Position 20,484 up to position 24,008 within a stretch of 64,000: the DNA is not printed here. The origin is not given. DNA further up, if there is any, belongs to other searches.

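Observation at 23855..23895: Textbook SARP-box geometry immediately upstream of the ligase/hydrolase operon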

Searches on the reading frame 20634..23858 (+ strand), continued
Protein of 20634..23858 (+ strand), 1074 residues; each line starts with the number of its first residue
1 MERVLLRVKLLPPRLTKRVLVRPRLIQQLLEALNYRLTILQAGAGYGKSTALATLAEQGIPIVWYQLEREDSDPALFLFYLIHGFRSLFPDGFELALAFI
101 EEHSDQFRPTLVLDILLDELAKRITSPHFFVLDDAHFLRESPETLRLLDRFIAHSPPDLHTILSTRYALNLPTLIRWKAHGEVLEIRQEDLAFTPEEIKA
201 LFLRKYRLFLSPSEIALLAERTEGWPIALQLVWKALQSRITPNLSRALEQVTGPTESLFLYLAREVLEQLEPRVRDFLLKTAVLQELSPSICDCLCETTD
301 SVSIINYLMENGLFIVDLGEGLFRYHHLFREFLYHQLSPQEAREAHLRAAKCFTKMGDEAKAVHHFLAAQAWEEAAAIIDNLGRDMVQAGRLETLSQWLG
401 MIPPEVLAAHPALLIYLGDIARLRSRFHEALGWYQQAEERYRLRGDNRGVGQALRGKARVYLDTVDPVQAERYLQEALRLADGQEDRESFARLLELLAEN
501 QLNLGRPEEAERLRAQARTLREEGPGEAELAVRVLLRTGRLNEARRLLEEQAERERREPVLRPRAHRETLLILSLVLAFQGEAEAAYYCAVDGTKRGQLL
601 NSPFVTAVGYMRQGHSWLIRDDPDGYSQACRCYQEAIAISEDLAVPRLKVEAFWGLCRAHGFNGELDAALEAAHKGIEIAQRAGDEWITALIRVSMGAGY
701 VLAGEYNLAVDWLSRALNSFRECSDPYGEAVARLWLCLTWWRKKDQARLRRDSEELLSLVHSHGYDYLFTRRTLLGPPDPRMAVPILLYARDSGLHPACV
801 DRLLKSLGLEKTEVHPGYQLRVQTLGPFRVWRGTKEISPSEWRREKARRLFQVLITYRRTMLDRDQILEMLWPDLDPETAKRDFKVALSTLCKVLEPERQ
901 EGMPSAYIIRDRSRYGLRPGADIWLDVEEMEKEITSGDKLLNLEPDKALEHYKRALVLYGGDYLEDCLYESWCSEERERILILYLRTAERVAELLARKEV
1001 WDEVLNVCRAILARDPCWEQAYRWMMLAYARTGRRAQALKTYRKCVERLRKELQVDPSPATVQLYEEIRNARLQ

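Call 12: find_homologous_proteins(query=window:20634-23858:+)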
Query window:20634-23858:+ (1074 aa): 2749 proteins with E <= 0.001 among 8000 candidates; the best 120 are listed.
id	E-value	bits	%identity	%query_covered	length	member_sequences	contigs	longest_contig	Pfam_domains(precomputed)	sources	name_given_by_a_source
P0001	0.0e+0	2431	100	100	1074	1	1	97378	PF03704.24,PF25873.1,PF17874.8,PF00515.35,PF13424.13,PF07719.24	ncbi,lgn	-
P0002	0.0e+0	2075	85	100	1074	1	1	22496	PF03704.24,PF25873.1,PF17874.8,PF00515.35,PF13424.13,PF13401.13,PF07719.24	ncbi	-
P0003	0.0e+0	2056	84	100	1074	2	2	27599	PF03704.24,PF25873.1,PF17874.8,PF00515.35,PF13424.13,PF13181.13,PF07719.24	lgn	-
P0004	0.0e+0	2026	82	100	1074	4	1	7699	PF03704.24,PF25873.1,PF17874.8,PF00515.35,PF13424.13,PF07719.24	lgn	-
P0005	0.0e+0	1930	78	100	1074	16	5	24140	PF03704.24,PF25873.1,PF17874.8,PF00515.35,PF13424.13,PF13428.13,PF07719.24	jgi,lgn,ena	jgi:LuxR family maltose regulon positive regulatory protein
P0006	0.0e+0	1784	73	100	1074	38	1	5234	PF14559.13,PF03704.24,PF25873.1,PF17874.8,PF13424.13,PF13401.13,PF07719.24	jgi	-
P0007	0.0e+0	1775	73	99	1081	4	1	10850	PF03704.24,PF25873.1,PF17874.8,PF13424.13,PF13401.13,PF13181.13,PF07719.24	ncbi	-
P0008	0.0e+0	1768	72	100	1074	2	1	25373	PF03704.24,PF25873.1,PF17874.8,PF13424.13,PF07719.24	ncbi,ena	-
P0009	0.0e+0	1767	73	99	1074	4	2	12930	PF03704.24,PF25873.1,PF13424.13,PF13401.13,PF07719.24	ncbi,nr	ncbi:MAG: transcriptional regulator [Anaerolineae bacterium]|nr:transcriptional regulator [Anaerolin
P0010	0.0e+0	1757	73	99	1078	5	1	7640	PF03704.24,PF25873.1,PF17874.8,PF13424.13,PF07719.24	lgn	-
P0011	0.0e+0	1753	73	99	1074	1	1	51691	PF03704.24,PF25873.1,PF13424.13,PF13401.13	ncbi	-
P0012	0.0e+0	1745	71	99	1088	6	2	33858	PF03704.24,PF25873.1,PF17874.8,PF13424.13,PF00486.35,PF13401.13,PF07719.24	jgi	jgi:ATP/maltotriose-dependent transcriptional regulator MalT/DNA-binding SARP family transcriptional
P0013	0.0e+0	1715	71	99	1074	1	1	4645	PF14559.13,PF03704.24,PF25873.1,PF17874.8,PF13424.13,PF13428.13,PF13181.13,PF07719.24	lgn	-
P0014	0.0e+0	1678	70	99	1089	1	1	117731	PF03704.24,PF25873.1,PF17874.8,PF13424.13,PF07719.24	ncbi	-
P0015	0.0e+0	1656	69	100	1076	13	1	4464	PF03704.24,PF25873.1,PF17874.8,PF13424.13,PF13401.13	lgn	-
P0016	0.0e+0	1536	65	97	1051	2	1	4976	PF03704.24,PF25873.1,PF17874.8,PF04212.25,PF13424.13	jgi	jgi:ATP/maltotriose-dependent transcriptional regulator MalT/DNA-binding SARP family transcriptional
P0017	0.0e+0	1534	63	99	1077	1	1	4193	PF03704.24,PF25873.1,PF00515.35,PF13424.13,PF07719.24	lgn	-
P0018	0.0e+0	1529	64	99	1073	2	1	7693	PF03704.24,PF25873.1,PF13424.13,PF07719.24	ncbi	-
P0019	0.0e+0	1526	63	100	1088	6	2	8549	PF14559.13,PF03704.24,PF25873.1,PF00515.35,PF13424.13,PF07719.24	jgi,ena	-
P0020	0.0e+0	1522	62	99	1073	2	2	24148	PF03704.24,PF25873.1,PF17874.8,PF00515.35,PF13424.13,PF07719.24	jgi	-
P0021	0.0e+0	1518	64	100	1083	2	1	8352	PF03704.24,PF25873.1,PF17874.8,PF13424.13,PF07719.24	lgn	-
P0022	0.0e+0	1496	62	99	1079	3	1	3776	PF03704.24,PF25873.1,PF17874.8,PF13424.13,PF07719.24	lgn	-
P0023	0.0e+0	1495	62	100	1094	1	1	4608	PF03704.24,PF25873.1,PF17874.8,PF13424.13,PF07719.24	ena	-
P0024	0.0e+0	1492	62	100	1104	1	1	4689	PF03704.24,PF25873.1,PF17874.8,PF13424.13,PF07719.24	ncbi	-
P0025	0.0e+0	1490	62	99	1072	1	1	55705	PF03704.24,PF25873.1,PF17874.8,PF13424.13,PF13401.13,PF07719.24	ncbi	-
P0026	0.0e+0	1490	63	98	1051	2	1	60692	PF03704.24,PF25873.1,PF17874.8,PF13424.13,PF07719.24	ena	-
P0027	0.0e+0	1483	62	99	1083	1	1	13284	PF03704.24,PF25873.1,PF13424.13,PF07719.24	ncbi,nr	ncbi:MAG: tetratricopeptide repeat protein [Anaerolineae bacterium]|nr:tetratricopeptide repeat prot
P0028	0.0e+0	1481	61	100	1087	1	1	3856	PF03704.24,PF25873.1,PF17874.8,PF13424.13,PF13428.13,PF07719.24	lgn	-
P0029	0.0e+0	1469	61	99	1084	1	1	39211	PF03704.24,PF25873.1,PF17874.8,PF00515.35,PF13424.13,PF07719.24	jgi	jgi:DNA-binding SARP family transcriptional activator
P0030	0.0e+0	1460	62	99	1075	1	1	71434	PF03704.24,PF25873.1,PF13424.13,PF07719.24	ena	-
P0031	0.0e+0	1458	61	99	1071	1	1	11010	PF03704.24,PF25873.1,PF17874.8,PF13424.13,PF07719.24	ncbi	-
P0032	0.0e+0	1456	61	100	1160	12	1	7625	PF03704.24,PF25873.1,PF17874.8,PF13424.13,PF07719.24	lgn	-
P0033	0.0e+0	1450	61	99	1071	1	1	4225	PF14559.13,PF03704.24,PF25873.1,PF17874.8,PF24883.3,PF13424.13,PF07719.24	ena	-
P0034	0.0e+0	1445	60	99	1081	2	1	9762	PF03704.24,PF25873.1,PF17874.8,PF13424.13,PF13401.13,PF07719.24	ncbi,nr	ncbi:MAG: transcriptional regulator [Chloroflexi bacterium]|nr:transcriptional regulator [Chloroflex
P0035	0.0e+0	1444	61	99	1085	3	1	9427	PF03704.24,PF25873.1,PF13424.13,PF07719.24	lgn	-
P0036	0.0e+0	1442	62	97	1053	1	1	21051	PF03704.24,PF25873.1,PF13424.13,PF07719.24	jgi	jgi:DNA-binding SARP family transcriptional activator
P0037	0.0e+0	1442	60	100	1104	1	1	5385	PF03704.24,PF25873.1,PF13424.13,PF07719.24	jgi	jgi:LuxR family maltose regulon positive regulatory protein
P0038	0.0e+0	1440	60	99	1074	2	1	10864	PF03704.24,PF25873.1,PF17874.8,PF00515.35,PF13424.13,PF07719.24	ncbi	ncbi:MAG: BTAD domain-containing putative transcriptional regulator [Anaerolineae bacterium]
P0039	0.0e+0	1435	61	99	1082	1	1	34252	PF03704.24,PF25873.1,PF17874.8,PF00515.35,PF13424.13,PF07719.24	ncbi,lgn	-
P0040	0.0e+0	1430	59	99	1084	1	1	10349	PF03704.24,PF25873.1,PF13424.13,PF07719.24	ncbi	ncbi:MAG: BTAD domain-containing putative transcriptional regulator [Chloroflexota bacterium]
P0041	0.0e+0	1430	60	99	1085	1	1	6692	PF03704.24,PF25873.1,PF17874.8,PF13424.13,PF13401.13,PF13181.13,PF07719.24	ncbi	-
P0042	0.0e+0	1426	60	99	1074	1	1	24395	PF03704.24,PF25873.1,PF17874.8,PF13424.13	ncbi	-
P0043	0.0e+0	1424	60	99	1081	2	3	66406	PF14559.13,PF03704.24,PF25873.1,PF17874.8,PF13424.13,PF13401.13,PF07719.24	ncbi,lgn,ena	-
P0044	0.0e+0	1420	60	99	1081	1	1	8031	PF03704.24,PF25873.1,PF17874.8,PF00515.35,PF13424.13,PF13176.13,PF13401.13,PF07719.24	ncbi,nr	ncbi:MAG: tetratricopeptide repeat protein [Anaerolineae bacterium]|nr:tetratricopeptide repeat prot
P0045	0.0e+0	1419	60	99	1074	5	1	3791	PF03704.24,PF25873.1,PF17874.8,PF13424.13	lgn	-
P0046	0.0e+0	1415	59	99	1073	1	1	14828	PF03704.24,PF25873.1,PF13424.13,PF07719.24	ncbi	-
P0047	0.0e+0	1415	60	100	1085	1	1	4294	PF03704.24,PF25873.1,PF00515.35,PF13424.13,PF13401.13,PF07719.24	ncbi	-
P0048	0.0e+0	1414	59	99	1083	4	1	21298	PF03704.24,PF25873.1,PF17874.8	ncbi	-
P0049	0.0e+0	1405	59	99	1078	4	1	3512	PF03704.24,PF25873.1,PF17874.8,PF00515.35,PF13424.13,PF07719.24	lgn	-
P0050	0.0e+0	1400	58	99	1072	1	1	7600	PF03704.24,PF25873.1,PF13424.13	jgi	-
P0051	0.0e+0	1398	59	99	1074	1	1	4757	PF03704.24,PF25873.1,PF17874.8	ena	-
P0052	0.0e+0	1398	60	97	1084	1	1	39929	PF03704.24,PF25873.1,PF17874.8,PF13424.13,PF07719.24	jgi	jgi:DNA-binding SARP family transcriptional activator/AraC-like DNA-binding protein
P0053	0.0e+0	1397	60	97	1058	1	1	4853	PF03704.24,PF25873.1,PF17874.8,PF13424.13,PF07719.24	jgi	jgi:ATP/maltotriose-dependent transcriptional regulator MalT/DNA-binding SARP family transcriptional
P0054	0.0e+0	1396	58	99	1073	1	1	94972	PF03704.24,PF25873.1,PF17874.8,PF24883.3,PF13424.13,PF13401.13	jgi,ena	-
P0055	0.0e+0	1391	59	97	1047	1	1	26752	PF03704.24,PF25873.1,PF17874.8,PF13424.13,PF13401.13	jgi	jgi:ATP/maltotriose-dependent transcriptional regulator MalT/DNA-binding SARP family transcriptional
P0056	0.0e+0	1389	60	100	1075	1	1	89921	PF03704.24,PF25873.1,PF00515.35,PF13424.13,PF13401.13,PF07719.24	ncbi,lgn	-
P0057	0.0e+0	1384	58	99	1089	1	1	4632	PF03704.24,PF25873.1,PF13424.13,PF07719.24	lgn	-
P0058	0.0e+0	1381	60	97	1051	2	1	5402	PF03704.24,PF25873.1,PF13424.13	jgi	-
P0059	0.0e+0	1381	58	99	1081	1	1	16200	PF03704.24,PF25873.1,PF17874.8,PF13424.13,PF07719.24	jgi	jgi:DNA-binding SARP family transcriptional activator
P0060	0.0e+0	1379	58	99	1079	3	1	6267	PF03704.24,PF25873.1,PF13414.13,PF00515.35,PF13424.13,PF07719.24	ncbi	-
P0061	0.0e+0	1377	59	99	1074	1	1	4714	PF03704.24,PF25873.1,PF13424.13,PF07719.24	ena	-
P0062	0.0e+0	1374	58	99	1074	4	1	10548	PF03704.24,PF25873.1,PF13424.13,PF07719.24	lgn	-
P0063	0.0e+0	1372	58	99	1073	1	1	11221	PF03704.24,PF25873.1,PF17874.8,PF13424.13,PF07719.24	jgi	jgi:ATP/maltotriose-dependent transcriptional regulator MalT/DNA-binding SARP family transcriptional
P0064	0.0e+0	1366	58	99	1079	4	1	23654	PF03704.24,PF25873.1,PF17874.8,PF00515.35,PF13424.13,PF13401.13,PF07719.24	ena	-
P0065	0.0e+0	1362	58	99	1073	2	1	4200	PF03704.24,PF25873.1,PF13424.13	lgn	-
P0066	0.0e+0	1356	59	96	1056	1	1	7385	PF03704.24,PF25873.1,PF13424.13,PF13401.13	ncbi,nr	ncbi:MAG: transcriptional regulator, partial [Anaerolineae bacterium]|nr:transcriptional regulator [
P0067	0.0e+0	1355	57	99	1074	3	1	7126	PF03704.24,PF25873.1,PF17874.8,PF13424.13,PF13401.13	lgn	-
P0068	0.0e+0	1355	59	99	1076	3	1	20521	PF03704.24,PF25873.1,PF17874.8,PF13424.13,PF13401.13,PF07719.24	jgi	-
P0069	0.0e+0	1349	58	100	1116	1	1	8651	PF14559.13,PF03704.24,PF25873.1,PF17874.8,PF13424.13,PF13428.13,PF07719.24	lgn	-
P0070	0.0e+0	1347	57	99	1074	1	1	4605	PF03704.24,PF25873.1,PF00515.35,PF13424.13,PF07719.24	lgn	-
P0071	0.0e+0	1347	57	99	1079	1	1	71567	PF03704.24,PF25873.1,PF17874.8,PF13424.13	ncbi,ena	-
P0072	0.0e+0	1342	57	100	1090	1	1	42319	PF03704.24,PF25873.1,PF13424.13,PF07719.24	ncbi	-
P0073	0.0e+0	1341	58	98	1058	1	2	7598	PF03704.24,PF25873.1,PF00515.35,PF13424.13,PF07719.24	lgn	-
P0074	0.0e+0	1337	57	100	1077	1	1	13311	PF03704.24,PF25873.1,PF17874.8,PF13424.13,PF07719.24,PF13191.13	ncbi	-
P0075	0.0e+0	1335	58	99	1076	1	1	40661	PF03704.24,PF25873.1,PF17874.8,PF00515.35,PF13424.13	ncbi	-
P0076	0.0e+0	1335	57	99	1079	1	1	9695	PF03704.24,PF25873.1,PF17874.8,PF24883.3,PF00515.35,PF13424.13,PF13401.13,PF07719.24,PF13191.13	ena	-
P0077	0.0e+0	1335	56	99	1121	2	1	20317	PF03704.24,PF25873.1,PF17874.8,PF13424.13,PF00486.35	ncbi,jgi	ncbi:MAG: BTAD domain-containing putative transcriptional regulator [Anaerolineae bacterium]|jgi:DNA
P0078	0.0e+0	1334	57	99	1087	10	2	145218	PF03704.24,PF25873.1,PF17874.8,PF00515.35,PF13424.13,PF13401.13,PF07719.24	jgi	jgi:LuxR family transcriptional regulator, maltose regulon positive regulatory protein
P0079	0.0e+0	1333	57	99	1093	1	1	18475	PF03704.24,PF25873.1,PF13424.13,PF07719.24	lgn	-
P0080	0.0e+0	1333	57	99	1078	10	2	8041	PF03704.24,PF25873.1,PF17874.8,PF24883.3,PF13424.13,PF07719.24,PF13191.13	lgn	-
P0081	0.0e+0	1331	57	99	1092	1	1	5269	PF03704.24,PF25873.1,PF00515.35,PF13424.13,PF13401.13,PF07719.24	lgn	-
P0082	0.0e+0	1328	57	99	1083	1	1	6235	PF03704.24,PF25873.1,PF00515.35,PF13424.13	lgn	-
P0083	0.0e+0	1328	58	97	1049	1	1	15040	PF03704.24,PF25873.1,PF17874.8,PF00515.35,PF13424.13,PF13401.13,PF07719.24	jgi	jgi:ATP/maltotriose-dependent transcriptional regulator MalT/DNA-binding SARP family transcriptional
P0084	0.0e+0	1328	57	100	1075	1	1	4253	PF03704.24,PF25873.1,PF17874.8,PF13424.13,PF13401.13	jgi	jgi:ATP/maltotriose-dependent transcriptional regulator MalT/two-component SAPR family response regu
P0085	0.0e+0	1326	57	99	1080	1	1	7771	PF07721.21,PF03704.24,PF25873.1,PF17874.8,PF13424.13,PF13401.13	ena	-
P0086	0.0e+0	1325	58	99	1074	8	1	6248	PF03704.24,PF25873.1,PF00515.35,PF13424.13,PF13401.13,PF07719.24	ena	-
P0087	0.0e+0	1325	56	99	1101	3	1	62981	PF03704.24,PF25873.1,PF13424.13,PF13401.13,PF07719.24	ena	-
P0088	0.0e+0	1325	57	99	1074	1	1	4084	PF03704.24,PF25873.1,PF24883.3,PF13424.13,PF13401.13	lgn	-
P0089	0.0e+0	1325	57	97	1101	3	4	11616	PF03704.24,PF25873.1,PF13424.13,PF00486.35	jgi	jgi:DNA-binding SARP family transcriptional activator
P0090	0.0e+0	1324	57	99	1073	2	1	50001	PF03704.24,PF25873.1,PF17874.8,PF13424.13,PF07719.24,PF13191.13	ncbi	ncbi:MAG: BTAD domain-containing putative transcriptional regulator [Anaerolineae bacterium]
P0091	0.0e+0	1324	57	99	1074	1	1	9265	PF03704.24,PF25873.1,PF13424.13,PF13401.13,PF07719.24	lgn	-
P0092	0.0e+0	1324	57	99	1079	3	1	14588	PF14559.13,PF03704.24,PF25873.1,PF13414.13,PF17874.8,PF24883.3,PF13424.13,PF13401.13,PF07719.24,PF13191.13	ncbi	-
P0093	0.0e+0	1323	57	97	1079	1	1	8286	PF03704.24,PF25873.1,PF17874.8,PF13424.13,PF00486.35,PF13401.13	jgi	jgi:DNA-binding SARP family transcriptional activator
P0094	0.0e+0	1321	56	99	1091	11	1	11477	PF03704.24,PF25873.1,PF13401.13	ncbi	-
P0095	0.0e+0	1320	57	99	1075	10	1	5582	PF03704.24,PF25873.1,PF17874.8,PF13424.13,PF13401.13,PF07719.24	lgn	-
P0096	0.0e+0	1319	57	100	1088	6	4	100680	PF14559.13,PF03704.24,PF25873.1,PF17874.8,PF00515.35,PF13424.13,PF13176.13,PF07719.24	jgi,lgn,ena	-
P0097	0.0e+0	1319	56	99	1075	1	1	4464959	PF03704.24,PF25873.1,PF17874.8,PF13424.13,PF13401.13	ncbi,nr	ncbi:MAG: transcriptional regulator [Chloroflexota bacterium]|nr:MAG: transcriptional regulator [Chl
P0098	0.0e+0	1318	57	99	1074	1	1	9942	PF03704.24,PF25873.1,PF00515.35,PF13424.13,PF07719.24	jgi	jgi:ATP/maltotriose-dependent transcriptional regulator MalT/DNA-binding SARP family transcriptional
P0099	0.0e+0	1318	57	99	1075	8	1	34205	PF07721.21,PF03704.24,PF25873.1,PF17874.8,PF13424.13,PF13401.13,PF07719.24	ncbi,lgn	-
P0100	0.0e+0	1316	56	99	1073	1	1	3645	PF03704.24,PF25873.1,PF17874.8,PF13424.13,PF13401.13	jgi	jgi:ATP/maltotriose-dependent transcriptional regulator MalT/two-component SAPR family response regu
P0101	0.0e+0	1314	56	99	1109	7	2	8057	PF03704.24,PF25873.1,PF17874.8,PF13424.13,PF13401.13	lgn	-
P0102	0.0e+0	1313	56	99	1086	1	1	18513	PF03704.24,PF25873.1,PF13424.13,PF13181.13,PF07719.24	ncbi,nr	ncbi:MAG: transcriptional regulator [Anaerolineae bacterium]|nr:transcriptional regulator [Anaerolin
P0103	0.0e+0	1310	56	99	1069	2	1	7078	PF03704.24,PF25873.1,PF17874.8,PF00515.35,PF13424.13,PF07719.24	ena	-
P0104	0.0e+0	1310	53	99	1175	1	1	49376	PF03704.24,PF25873.1,PF13424.13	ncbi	-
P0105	0.0e+0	1309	56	99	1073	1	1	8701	PF07721.21,PF03704.24,PF25873.1,PF17874.8,PF13424.13,PF13401.13,PF07719.24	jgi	-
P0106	0.0e+0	1309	56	99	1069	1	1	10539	PF03704.24,PF25873.1,PF17874.8,PF13424.13,PF07719.24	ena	-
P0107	0.0e+0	1309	57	99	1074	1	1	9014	PF03704.24,PF25873.1,PF13424.13,PF13401.13,PF07719.24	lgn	-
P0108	0.0e+0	1307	56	99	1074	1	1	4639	PF03704.24,PF25873.1,PF17874.8,PF13424.13,PF13401.13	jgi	jgi:LuxR family maltose regulon positive regulatory protein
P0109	0.0e+0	1307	57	99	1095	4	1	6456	PF03704.24,PF25873.1,PF17874.8,PF00515.35,PF13424.13,PF13401.13,PF07719.24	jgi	jgi:LuxR family transcriptional regulator, maltose regulon positive regulatory protein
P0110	0.0e+0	1304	56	99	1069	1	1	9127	PF03704.24,PF25873.1,PF17874.8,PF00515.35,PF13424.13,PF07719.24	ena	-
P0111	0.0e+0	1301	56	99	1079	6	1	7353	PF03704.24,PF25873.1,PF17874.8,PF24883.3,PF13424.13,PF13191.13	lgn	-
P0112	0.0e+0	1298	56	99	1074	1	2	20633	PF03704.24,PF25873.1,PF13424.13,PF13401.13,PF07719.24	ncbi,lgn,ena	-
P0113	0.0e+0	1297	57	99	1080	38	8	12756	PF03704.24,PF25873.1,PF13424.13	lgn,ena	-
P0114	0.0e+0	1296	55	99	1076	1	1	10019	PF03704.24,PF25873.1,PF17874.8,PF13424.13,PF07719.24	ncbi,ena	-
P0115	0.0e+0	1294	56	99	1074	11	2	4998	PF03704.24,PF25873.1,PF13424.13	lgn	-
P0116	0.0e+0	1292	56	99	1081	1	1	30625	PF03704.24,PF25873.1,PF17874.8,PF13424.13,PF13181.13,PF07719.24,PF13191.13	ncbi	-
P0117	0.0e+0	1292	55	99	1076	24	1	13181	PF03704.24,PF25873.1,PF17874.8,PF13424.13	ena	-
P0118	0.0e+0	1292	56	100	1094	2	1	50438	PF03704.24,PF25873.1,PF17874.8,PF13424.13,PF13401.13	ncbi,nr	ncbi:MAG: BTAD domain-containing putative transcriptional regulator [Candidatus Promineifilaceae bac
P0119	0.0e+0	1290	55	99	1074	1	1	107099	PF03704.24,PF25873.1,PF17874.8,PF13424.13,PF07719.24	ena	-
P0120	0.0e+0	1290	56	99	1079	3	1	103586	PF03704.24,PF25873.1,PF00515.35,PF13424.13,PF07719.24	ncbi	-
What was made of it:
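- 20634..23858 (+): Regulator gene, 1074 aa. It is a MalT-like STAND NTPase (Walker A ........, residues 43-50; Walker B FFVLDD) with a MalT winged-helix domain, TPR repeats and a C-terminal wHTH+BTAD (SARP-type) module. More than 100 Anaerolineae/Chloroflexota homolog clusters of about 1074 aa share at least 55% identity (call 12).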
